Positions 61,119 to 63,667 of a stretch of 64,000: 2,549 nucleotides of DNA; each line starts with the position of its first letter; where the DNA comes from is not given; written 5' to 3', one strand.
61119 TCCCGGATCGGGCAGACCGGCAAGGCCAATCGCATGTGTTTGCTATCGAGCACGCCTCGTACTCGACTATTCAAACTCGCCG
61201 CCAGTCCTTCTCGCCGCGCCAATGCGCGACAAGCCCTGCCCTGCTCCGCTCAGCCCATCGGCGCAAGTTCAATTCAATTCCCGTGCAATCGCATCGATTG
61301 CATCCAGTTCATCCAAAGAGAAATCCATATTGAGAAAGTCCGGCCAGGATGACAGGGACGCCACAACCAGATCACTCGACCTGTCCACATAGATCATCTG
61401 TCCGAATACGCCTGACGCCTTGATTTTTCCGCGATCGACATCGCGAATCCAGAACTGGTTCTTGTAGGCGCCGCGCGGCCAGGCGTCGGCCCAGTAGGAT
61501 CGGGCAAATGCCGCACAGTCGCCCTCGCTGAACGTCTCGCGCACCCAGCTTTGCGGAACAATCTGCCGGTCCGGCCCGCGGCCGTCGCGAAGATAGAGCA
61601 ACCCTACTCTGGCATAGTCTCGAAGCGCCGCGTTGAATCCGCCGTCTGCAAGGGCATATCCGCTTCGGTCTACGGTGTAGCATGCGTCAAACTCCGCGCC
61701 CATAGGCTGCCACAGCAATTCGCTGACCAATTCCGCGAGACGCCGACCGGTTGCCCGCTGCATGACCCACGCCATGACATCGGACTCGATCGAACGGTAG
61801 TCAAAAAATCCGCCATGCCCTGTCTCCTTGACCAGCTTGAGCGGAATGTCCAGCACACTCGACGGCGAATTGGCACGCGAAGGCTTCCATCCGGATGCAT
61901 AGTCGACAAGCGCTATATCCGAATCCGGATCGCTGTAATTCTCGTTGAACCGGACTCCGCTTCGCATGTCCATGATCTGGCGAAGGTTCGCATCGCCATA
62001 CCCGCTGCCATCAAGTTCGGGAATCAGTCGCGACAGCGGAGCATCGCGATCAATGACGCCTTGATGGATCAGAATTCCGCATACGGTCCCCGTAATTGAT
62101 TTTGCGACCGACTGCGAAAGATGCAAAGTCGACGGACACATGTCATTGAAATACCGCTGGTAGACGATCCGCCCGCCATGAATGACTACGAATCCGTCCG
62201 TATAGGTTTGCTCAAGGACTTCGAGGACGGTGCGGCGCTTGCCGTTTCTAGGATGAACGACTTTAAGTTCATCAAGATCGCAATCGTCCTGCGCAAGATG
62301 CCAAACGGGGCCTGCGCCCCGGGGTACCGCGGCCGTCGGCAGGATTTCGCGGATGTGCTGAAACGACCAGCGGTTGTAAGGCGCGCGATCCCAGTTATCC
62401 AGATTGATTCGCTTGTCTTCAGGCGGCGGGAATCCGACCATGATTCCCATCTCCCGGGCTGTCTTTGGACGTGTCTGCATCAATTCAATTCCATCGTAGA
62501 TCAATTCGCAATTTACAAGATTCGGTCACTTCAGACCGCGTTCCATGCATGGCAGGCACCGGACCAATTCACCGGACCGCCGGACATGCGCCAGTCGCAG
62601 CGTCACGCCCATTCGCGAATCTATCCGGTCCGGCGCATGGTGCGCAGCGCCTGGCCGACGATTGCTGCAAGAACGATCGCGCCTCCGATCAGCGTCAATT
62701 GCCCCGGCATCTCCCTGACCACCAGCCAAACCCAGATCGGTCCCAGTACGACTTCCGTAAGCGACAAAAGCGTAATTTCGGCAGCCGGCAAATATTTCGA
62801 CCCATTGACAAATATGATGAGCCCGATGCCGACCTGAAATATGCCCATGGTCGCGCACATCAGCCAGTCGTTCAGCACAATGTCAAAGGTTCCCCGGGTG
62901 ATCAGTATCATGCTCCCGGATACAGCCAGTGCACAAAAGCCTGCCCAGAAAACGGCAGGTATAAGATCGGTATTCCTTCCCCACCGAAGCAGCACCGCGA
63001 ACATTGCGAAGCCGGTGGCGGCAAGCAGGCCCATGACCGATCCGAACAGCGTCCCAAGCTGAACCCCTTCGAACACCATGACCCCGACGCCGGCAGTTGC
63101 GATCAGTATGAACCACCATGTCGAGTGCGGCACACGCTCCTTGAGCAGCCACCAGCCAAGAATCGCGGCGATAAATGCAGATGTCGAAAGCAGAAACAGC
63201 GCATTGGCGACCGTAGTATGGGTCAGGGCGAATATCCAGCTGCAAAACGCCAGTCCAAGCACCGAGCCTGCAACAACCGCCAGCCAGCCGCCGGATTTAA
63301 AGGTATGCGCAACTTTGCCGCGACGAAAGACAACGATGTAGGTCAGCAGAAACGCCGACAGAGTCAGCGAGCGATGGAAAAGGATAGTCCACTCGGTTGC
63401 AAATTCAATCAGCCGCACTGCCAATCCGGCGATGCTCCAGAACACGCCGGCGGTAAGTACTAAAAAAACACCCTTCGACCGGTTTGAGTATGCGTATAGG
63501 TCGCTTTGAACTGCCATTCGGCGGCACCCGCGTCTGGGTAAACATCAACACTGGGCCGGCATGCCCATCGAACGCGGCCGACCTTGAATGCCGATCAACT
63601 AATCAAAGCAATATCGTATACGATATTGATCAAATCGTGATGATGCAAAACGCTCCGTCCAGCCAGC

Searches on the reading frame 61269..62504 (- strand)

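Call 29: search_protein_families(library=pfam, proteins=[window:61269-62504:-], max_evalue=1)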
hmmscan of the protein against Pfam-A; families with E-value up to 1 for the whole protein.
window:61269-62504:- (411 aa): 2 families
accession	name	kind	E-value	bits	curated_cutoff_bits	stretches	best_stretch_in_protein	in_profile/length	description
PF00144.29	Beta-lactamase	-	6.6e-26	91.7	27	1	104-390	18-313/329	Beta-lactamase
PF02281.22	Dimer_Tnp_Tn5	-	0.054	14.3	26.7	1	243-337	1-95/99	Transposase Tn5 dimerisation domain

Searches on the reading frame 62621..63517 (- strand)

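Call 29: search_protein_families(library=pfam, proteins=[window:62621-63517:-], max_evalue=1)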
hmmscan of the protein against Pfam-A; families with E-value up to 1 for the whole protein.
window:62621-63517:- (298 aa): 2 families
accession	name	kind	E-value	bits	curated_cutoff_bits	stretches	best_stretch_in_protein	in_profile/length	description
PF00892.27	EamA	-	9.6e-26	91.1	28.2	2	15-148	2-134/135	EamA-like transporter family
PF02936.19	COX4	-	0.15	12.5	26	1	50-105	42-97/138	Cytochrome c oxidase subunit IV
